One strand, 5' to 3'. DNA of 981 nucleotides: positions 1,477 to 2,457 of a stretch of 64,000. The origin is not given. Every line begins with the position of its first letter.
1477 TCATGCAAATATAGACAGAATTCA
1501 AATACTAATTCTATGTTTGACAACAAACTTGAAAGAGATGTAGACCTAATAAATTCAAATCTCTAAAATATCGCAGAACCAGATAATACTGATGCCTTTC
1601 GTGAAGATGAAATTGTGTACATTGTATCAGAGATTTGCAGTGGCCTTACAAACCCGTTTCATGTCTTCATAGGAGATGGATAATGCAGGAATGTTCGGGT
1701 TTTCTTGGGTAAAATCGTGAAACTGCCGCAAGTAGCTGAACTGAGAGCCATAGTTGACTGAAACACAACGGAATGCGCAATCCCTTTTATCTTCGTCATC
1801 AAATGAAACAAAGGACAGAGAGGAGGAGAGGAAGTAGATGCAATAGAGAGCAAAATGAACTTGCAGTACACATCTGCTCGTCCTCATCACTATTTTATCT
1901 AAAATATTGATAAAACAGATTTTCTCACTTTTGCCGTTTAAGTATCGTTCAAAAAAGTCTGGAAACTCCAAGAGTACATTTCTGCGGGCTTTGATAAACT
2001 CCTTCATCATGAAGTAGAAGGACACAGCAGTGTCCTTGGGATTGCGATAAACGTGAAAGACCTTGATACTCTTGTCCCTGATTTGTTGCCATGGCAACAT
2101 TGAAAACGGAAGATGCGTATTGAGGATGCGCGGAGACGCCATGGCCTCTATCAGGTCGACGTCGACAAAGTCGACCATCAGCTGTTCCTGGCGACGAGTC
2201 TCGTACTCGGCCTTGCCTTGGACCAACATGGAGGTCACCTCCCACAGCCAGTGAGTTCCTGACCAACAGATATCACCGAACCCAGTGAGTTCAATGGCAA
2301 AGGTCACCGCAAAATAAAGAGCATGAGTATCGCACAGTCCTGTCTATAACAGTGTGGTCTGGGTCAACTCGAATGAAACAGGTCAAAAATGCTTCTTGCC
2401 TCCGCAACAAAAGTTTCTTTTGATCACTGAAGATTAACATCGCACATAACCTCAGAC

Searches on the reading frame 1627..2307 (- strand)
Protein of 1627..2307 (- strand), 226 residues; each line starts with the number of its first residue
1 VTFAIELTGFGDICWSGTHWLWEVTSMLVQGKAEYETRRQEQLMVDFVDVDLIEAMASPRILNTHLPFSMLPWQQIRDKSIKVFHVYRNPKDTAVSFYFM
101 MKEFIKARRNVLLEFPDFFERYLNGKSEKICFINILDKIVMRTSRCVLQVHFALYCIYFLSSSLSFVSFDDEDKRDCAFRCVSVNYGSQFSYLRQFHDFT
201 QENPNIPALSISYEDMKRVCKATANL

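Call 65: search_protein_families(library=pfam, proteins=[window:1627-2307:-], max_evalue=0.001)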
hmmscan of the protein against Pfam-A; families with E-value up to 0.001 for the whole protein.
window:1627-2307:- (226 aa): 1 family
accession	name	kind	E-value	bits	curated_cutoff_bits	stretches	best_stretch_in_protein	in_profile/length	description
PF00685.33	Sulfotransfer_1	-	2.9e-18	66.6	22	1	16-218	12-166/255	Sulfotransferase domain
